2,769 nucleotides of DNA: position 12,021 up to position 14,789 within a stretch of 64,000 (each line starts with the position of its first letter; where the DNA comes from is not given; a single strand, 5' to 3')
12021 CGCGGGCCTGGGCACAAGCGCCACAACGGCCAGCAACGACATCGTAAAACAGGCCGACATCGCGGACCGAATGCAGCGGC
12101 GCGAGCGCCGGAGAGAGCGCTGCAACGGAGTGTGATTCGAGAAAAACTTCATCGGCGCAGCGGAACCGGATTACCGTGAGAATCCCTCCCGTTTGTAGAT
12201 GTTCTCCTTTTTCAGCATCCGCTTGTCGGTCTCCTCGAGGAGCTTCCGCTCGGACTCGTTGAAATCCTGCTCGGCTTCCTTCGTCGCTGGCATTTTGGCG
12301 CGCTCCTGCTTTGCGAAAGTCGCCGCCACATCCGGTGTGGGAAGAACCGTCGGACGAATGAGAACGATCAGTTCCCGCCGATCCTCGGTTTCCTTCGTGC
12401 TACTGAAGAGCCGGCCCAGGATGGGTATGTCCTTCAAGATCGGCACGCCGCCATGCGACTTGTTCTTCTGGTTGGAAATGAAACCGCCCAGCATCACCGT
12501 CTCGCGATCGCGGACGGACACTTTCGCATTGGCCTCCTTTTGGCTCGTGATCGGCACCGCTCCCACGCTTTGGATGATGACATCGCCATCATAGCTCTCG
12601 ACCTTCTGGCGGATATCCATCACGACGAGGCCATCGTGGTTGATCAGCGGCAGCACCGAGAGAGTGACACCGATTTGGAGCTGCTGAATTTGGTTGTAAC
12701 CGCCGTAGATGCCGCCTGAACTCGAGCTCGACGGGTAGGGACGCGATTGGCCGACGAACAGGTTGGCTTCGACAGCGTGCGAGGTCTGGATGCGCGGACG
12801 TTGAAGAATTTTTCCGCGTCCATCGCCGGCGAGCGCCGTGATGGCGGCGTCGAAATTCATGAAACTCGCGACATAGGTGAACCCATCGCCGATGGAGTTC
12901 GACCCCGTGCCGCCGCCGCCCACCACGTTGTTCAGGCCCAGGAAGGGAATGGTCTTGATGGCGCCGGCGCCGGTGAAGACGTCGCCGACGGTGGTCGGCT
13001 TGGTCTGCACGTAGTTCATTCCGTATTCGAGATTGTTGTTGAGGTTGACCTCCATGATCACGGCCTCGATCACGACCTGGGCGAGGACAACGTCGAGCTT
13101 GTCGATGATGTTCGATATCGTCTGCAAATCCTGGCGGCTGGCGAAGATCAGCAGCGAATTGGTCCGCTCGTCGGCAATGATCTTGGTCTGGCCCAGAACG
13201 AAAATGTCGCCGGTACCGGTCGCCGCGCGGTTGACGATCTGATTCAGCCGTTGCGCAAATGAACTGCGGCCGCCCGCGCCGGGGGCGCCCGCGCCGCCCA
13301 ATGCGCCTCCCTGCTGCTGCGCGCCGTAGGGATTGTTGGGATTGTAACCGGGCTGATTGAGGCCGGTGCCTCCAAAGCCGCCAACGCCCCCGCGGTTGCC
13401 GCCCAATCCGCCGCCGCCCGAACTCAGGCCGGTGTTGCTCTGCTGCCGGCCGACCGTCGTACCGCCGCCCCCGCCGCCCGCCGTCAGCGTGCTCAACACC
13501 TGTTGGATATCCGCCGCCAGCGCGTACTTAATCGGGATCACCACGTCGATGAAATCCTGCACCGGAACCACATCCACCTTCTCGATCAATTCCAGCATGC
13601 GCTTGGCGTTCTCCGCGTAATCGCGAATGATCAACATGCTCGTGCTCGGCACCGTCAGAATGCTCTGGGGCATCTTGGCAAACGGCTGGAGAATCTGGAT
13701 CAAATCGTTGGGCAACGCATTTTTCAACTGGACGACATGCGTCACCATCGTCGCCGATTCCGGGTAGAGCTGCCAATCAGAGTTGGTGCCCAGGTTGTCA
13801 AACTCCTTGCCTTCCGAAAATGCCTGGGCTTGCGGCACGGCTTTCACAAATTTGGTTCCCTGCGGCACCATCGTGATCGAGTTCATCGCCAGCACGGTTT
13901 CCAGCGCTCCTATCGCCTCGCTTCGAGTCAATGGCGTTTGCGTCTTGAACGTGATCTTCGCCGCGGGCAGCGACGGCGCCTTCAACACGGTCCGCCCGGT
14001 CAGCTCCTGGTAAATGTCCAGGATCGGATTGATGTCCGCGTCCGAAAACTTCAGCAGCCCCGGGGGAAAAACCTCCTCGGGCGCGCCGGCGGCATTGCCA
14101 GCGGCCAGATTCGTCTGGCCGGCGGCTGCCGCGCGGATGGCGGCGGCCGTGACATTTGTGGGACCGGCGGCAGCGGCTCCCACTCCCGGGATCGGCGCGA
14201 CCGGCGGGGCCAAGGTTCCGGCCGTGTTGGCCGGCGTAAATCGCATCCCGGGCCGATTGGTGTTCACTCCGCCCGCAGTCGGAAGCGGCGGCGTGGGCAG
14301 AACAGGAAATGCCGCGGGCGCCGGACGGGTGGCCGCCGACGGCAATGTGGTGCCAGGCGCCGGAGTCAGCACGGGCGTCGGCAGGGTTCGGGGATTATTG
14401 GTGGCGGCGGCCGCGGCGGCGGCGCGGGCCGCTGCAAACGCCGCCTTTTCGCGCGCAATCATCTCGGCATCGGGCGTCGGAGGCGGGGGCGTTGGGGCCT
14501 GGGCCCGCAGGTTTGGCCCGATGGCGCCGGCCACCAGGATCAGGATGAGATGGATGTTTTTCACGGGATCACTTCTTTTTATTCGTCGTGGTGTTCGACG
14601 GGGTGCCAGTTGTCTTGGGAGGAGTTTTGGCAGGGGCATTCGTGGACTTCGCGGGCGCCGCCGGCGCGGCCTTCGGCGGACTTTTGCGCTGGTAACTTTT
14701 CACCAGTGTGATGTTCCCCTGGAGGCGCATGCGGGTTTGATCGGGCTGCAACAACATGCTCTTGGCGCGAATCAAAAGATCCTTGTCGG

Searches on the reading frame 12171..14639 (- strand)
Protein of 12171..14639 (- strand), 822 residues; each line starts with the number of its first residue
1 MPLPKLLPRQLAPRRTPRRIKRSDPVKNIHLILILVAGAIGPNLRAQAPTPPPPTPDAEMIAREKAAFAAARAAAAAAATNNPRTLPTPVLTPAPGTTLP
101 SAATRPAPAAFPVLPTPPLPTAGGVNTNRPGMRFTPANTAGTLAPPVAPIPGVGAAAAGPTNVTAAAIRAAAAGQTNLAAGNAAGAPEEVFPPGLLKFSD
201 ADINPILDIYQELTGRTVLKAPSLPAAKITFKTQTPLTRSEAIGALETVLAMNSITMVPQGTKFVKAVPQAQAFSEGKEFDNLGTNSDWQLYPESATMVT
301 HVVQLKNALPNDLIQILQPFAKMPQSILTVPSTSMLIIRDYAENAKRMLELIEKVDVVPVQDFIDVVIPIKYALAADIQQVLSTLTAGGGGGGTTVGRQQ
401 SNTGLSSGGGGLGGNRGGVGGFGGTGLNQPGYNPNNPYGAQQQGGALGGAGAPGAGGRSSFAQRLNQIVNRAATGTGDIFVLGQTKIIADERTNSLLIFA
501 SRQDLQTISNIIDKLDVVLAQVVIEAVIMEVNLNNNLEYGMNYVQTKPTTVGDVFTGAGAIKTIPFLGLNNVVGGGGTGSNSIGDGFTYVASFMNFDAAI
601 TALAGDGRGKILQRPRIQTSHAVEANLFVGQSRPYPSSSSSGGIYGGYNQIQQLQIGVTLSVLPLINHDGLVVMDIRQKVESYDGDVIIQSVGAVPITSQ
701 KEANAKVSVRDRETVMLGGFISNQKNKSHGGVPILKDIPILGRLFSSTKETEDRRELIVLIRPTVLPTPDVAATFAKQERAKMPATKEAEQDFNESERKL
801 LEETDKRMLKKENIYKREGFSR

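Call 42: search_protein_families(library=pfam, proteins=[window:12171-14639:-], max_evalue=0.001)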
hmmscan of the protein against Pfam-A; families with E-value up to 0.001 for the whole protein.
window:12171-14639:- (822 aa): 3 families
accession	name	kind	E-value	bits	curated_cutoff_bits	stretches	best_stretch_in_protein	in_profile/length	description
PF00263.26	Secretin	-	2.4e-40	138.3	27.5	1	602-766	1-168/169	Bacterial type II and III secretion system protein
PF03958.22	Secretin_N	-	3.5e-20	72.4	28.2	2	482-518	30-66/69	Bacterial type II/III secretion system short domain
PF21305.2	type_II_gspD_N0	-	1.5e-07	31.6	27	1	196-266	1-70/71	GspD-like, N0 domain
